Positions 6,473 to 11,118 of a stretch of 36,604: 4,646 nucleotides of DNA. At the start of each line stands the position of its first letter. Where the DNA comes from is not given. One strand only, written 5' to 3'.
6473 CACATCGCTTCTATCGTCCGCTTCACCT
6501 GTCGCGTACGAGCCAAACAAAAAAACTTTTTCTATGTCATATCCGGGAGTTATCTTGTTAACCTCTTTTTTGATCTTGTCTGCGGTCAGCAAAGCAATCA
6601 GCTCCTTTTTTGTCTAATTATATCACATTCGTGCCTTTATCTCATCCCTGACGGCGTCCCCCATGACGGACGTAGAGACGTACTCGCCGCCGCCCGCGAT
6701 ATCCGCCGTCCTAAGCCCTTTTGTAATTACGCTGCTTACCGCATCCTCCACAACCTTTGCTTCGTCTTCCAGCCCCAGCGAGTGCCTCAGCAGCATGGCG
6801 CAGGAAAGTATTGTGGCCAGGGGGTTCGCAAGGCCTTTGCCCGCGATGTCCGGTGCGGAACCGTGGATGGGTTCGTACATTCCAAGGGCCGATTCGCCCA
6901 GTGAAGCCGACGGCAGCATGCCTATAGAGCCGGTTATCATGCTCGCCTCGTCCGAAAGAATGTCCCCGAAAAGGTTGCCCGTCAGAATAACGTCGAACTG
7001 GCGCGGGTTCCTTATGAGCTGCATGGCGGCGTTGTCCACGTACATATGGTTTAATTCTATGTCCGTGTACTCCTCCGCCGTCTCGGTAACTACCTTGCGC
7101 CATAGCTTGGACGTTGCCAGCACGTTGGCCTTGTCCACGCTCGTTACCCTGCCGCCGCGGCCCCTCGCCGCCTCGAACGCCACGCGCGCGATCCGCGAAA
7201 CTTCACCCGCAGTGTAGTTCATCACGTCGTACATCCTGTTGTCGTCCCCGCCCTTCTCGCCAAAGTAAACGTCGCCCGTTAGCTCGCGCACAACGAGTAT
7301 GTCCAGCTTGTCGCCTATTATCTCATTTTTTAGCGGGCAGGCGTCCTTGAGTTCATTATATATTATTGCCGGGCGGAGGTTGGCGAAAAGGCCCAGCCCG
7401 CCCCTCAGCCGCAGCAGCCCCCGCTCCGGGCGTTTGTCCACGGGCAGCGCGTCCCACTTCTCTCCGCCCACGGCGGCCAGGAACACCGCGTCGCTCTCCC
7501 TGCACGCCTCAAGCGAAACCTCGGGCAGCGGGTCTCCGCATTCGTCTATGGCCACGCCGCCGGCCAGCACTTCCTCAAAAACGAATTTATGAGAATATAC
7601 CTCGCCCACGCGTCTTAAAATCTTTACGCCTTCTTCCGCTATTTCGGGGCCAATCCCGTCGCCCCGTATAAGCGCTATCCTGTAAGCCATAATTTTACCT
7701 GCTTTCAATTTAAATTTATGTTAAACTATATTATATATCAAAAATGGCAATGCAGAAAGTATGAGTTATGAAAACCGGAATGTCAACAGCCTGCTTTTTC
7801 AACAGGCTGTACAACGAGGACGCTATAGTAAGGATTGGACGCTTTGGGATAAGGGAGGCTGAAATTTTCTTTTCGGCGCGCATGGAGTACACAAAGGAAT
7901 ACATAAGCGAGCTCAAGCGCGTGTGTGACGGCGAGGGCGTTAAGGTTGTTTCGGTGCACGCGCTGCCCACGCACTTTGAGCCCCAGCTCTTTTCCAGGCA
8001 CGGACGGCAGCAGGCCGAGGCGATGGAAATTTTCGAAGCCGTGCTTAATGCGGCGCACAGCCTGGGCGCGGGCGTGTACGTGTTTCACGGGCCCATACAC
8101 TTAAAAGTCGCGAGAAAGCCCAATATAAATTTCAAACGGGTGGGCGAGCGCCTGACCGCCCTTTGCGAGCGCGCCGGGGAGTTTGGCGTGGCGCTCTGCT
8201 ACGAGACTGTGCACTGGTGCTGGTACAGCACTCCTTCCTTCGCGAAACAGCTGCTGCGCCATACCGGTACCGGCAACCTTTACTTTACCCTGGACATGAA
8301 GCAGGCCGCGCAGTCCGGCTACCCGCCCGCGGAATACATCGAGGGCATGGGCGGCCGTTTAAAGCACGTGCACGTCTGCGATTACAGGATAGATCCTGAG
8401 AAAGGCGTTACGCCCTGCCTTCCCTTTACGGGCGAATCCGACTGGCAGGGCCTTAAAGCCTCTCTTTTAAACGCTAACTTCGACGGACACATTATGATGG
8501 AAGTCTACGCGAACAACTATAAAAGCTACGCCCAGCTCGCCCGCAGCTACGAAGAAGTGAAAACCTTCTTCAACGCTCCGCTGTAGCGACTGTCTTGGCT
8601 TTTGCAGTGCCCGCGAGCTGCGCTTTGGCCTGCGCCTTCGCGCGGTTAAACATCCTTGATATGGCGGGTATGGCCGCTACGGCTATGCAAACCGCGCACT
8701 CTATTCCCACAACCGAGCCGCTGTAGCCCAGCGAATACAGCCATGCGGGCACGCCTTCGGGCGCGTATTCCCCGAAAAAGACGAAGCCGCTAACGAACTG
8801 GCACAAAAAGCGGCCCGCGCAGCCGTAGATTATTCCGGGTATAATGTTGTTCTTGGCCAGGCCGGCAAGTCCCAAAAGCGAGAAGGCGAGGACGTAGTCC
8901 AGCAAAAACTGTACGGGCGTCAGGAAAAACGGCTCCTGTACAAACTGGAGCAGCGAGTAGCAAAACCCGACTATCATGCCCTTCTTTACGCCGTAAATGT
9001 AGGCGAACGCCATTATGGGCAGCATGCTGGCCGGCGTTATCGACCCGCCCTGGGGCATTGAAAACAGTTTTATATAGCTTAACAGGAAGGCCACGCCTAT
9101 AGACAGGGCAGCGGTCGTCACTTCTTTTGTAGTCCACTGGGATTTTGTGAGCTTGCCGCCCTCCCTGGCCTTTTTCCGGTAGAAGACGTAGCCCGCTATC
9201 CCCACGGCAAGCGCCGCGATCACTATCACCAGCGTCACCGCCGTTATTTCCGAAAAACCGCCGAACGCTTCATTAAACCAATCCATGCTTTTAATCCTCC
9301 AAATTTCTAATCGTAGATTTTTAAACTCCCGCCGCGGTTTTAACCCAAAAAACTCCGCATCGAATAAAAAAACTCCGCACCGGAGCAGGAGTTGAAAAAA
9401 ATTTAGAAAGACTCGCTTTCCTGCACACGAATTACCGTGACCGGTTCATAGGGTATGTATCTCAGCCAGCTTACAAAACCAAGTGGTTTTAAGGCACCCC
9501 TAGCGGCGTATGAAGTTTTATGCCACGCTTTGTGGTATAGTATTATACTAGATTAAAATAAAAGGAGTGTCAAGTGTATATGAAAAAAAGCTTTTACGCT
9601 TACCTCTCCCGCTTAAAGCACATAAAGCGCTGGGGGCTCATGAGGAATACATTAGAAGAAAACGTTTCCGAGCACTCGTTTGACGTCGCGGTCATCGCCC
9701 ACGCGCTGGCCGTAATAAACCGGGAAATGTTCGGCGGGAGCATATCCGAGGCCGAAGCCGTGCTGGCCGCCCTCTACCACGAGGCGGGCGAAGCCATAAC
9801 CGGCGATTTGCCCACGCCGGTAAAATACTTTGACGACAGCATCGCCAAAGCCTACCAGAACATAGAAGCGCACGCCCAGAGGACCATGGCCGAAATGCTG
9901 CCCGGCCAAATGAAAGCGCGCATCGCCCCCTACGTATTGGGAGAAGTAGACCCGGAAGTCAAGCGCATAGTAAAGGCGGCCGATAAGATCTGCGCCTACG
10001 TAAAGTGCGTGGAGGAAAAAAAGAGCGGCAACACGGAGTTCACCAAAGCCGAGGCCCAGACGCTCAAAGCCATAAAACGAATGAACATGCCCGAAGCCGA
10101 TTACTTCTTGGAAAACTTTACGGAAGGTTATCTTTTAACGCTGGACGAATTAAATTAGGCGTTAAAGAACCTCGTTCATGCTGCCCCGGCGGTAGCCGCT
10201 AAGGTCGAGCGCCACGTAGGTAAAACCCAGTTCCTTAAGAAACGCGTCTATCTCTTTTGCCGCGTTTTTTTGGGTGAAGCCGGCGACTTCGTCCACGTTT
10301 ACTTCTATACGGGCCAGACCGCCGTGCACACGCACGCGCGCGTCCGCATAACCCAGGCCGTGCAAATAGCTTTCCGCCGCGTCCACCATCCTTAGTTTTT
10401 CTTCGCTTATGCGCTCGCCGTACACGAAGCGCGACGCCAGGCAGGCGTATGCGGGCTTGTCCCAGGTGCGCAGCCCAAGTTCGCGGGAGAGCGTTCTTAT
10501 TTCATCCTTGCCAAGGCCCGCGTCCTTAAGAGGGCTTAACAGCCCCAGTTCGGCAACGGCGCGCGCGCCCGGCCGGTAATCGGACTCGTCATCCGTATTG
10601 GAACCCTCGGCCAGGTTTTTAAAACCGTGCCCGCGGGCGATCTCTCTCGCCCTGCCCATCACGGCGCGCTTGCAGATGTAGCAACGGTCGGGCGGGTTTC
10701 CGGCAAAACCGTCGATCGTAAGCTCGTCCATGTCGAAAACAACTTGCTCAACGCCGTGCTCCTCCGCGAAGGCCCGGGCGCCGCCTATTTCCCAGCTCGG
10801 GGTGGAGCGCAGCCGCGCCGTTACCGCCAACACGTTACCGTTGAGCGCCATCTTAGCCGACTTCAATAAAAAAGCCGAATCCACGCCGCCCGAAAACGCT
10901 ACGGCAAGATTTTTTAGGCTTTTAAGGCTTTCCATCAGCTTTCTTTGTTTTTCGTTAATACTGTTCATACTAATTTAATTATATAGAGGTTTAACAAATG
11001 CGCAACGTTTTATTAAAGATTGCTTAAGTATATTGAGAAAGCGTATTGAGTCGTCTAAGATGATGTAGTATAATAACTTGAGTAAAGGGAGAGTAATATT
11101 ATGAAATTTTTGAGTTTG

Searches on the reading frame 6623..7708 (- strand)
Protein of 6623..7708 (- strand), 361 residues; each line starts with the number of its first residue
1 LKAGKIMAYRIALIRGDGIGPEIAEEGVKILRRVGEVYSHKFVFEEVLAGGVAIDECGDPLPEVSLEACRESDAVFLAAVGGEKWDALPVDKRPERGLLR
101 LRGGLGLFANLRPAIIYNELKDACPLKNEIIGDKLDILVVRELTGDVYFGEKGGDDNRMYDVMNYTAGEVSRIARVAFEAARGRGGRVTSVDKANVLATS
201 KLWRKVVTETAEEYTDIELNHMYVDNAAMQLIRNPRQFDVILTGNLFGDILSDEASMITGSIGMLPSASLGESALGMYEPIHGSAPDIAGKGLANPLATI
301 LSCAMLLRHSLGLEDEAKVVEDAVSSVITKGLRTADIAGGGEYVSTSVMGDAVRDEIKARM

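Call 10: search_protein_families(library=pfam, proteins=[window:6623-7708:-], max_evalue=0.001)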
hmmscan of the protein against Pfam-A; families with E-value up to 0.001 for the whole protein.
window:6623-7708:- (361 aa): 1 family
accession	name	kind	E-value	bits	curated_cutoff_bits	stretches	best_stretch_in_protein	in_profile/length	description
PF00180.25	Iso_dh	-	9.9e-138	459.6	27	1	11-353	2-348/348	Isocitrate/isopropylmalate dehydrogenase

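Call 65: find_related_loci(query=window:6623-7708:-, collection=genome_contigs, flank=1000)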
Query window:6623-7708:- (361 aa) in genome_contigs; peptide patterns used: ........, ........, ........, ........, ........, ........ (x = any residue, [..] = any of these).
600 stretches matched a pattern (row limit reached: there are more); 589 encode a relative of the query (tblastn E <= 1e-3); the best 80 are kept; 80 distinct loci.
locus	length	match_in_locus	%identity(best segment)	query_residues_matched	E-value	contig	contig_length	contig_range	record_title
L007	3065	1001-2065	72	5-358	3e-164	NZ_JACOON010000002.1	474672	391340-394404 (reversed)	Christensenella tenuis strain NSJ-35 HPD3569_ctg02, whole genome shotgun sequence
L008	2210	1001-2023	68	5-344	3e-157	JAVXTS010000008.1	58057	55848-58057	MAG: Eubacterium sp. isolate CGS6M4-bin58 NODE_425_length_58057_cov_15.763146, whole genome shotgun sequence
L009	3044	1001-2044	71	7-353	6e-162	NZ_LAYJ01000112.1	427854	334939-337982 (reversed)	Christensenella hongkongensis strain HKU16 2806ref_2ab_c3, whole genome shotgun sequence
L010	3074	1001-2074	61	5-357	5e-148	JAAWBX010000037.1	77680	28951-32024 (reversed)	MAG: Lachnospiraceae bacterium isolate ABMPRH_315_1 k141_1486792, whole genome shotgun sequence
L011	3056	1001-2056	63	7-353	3e-146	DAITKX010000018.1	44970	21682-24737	MAG TPA_asm: Bacillota bacterium isolate CTOTU53 NODE_410_length_44970_cov_3.220550, whole genome shotgun sequence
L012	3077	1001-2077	60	7-359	2e-145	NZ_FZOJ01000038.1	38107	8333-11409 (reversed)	Anaerovirgula multivorans strain SCA, whole genome shotgun sequence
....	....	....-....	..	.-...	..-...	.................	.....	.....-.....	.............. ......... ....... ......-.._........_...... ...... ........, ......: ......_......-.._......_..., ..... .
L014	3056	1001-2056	63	7-353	4e-145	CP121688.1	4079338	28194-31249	Clostridiaceae bacterium 35-E11 chromosome, complete genome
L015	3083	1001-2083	61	6-361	2e-144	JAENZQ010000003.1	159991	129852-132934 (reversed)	MAG: Anaerovorax odorimutans isolate BM5_bin.11 BM5_bin11_NODE_44_length_159991_cov_8.291642, whole genome shotgun seque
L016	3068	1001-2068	62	7-357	4e-144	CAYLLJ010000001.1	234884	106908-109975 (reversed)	MAG TPA_asm: uncultured Oscillospiraceae bacterium isolate SRP239243_co2_81 genome assembly, contig: NODE_20_length_2348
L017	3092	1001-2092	61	4-357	3e-145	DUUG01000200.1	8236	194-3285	MAG TPA_asm: Clostridiales bacterium isolate AS08sgBPME_187 187098_AS08, whole genome shotgun sequence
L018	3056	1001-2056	59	7-357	1e-143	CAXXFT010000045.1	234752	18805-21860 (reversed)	MAG: uncultured Sedimentibacter sp. isolate 90ad4bd6-3e3f-41ea-a839-0ac70987d3d1 genome assembly, contig: contig_45, who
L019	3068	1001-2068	62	7-357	4e-143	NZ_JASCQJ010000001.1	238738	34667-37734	Clostridium lamae strain NGMCC 1.200840 NODE_1_length_238738_cov_40.321908, whole genome shotgun sequence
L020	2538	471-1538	63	7-357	2e-146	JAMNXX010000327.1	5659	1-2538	MAG: Bacillota bacterium isolate Bin_12 Bin_12_scaffold_15291, whole genome shotgun sequence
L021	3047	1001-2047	60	5-353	5e-143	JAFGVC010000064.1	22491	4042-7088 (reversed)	MAG: Tissierellales bacterium isolate ZodW_Metabat.12 k87_5410247, whole genome shotgun sequence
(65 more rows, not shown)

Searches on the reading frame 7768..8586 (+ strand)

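Call 10: search_protein_families(library=pfam, proteins=[window:7768-8586:+], max_evalue=0.001)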
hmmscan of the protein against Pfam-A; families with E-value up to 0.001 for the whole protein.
window:7768-8586:+ (272 aa): 1 family
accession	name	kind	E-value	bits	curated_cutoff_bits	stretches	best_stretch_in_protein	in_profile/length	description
PF01261.30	AP_endonuc_2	-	3.7e-27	96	31.1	1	27-250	8-233/249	Xylose isomerase-like TIM barrel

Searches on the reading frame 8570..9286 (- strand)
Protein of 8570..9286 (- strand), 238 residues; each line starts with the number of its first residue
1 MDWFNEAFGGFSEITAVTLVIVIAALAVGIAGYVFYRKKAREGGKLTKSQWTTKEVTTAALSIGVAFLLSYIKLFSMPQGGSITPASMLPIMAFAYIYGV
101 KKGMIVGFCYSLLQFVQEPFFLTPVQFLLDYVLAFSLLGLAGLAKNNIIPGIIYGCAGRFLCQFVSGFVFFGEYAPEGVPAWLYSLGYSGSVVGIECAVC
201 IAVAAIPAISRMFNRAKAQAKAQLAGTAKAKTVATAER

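Call 10: search_protein_families(library=pfam, proteins=[window:8570-9286:-], max_evalue=0.001)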
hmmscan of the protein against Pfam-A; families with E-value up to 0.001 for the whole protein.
window:8570-9286:- (238 aa): 1 family
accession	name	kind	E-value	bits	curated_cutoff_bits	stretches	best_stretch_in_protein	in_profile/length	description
PF09515.15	Thia_YuaJ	-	9.4e-43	146.8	25.8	1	57-210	2-171/177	Thiamine transporter protein (Thia_YuaJ)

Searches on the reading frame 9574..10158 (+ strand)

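Call 13: search_protein_families(library=pfam, proteins=[window:9574-10158:+], max_evalue=0.001)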
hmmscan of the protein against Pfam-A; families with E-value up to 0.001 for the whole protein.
window:9574-10158:+ (194 aa): 3 families
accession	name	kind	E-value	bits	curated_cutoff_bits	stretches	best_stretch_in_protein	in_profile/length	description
PF12917.13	YfbR-like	-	1.6e-71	240.2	25.9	1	6-185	1-181/182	5'-deoxynucleotidase YfbR-like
PF13023.12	HD_3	-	2.7e-14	53.9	22.5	1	12-167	2-152/165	HD domain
PF01966.28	HD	-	3.4e-07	31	22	1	31-141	1-115/116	HD domain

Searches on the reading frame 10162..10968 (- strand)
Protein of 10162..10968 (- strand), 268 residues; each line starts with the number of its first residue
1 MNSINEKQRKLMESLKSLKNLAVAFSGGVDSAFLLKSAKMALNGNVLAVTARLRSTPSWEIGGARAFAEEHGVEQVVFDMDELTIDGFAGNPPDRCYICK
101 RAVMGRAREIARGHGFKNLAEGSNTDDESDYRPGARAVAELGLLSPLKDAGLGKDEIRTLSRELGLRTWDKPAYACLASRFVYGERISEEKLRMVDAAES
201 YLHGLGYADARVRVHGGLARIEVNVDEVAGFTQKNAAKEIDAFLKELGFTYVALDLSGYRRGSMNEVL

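Call 10: search_protein_families(library=pfam, proteins=[window:10162-10968:-], max_evalue=0.001)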
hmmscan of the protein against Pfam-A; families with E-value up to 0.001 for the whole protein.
window:10162-10968:- (268 aa): 3 families
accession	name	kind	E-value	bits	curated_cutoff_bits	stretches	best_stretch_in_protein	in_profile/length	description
PF00733.27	Asn_synthase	-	8.3e-05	22.8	21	1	15-82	14-83/354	Asparagine synthase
PF02540.23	NAD_synthase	-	0.0005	19.7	21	0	18-83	18-84/242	NAD synthase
PF06508.19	QueC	-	0.00097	19.1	22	0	23-83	4-63/210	Queuosine biosynthesis protein QueC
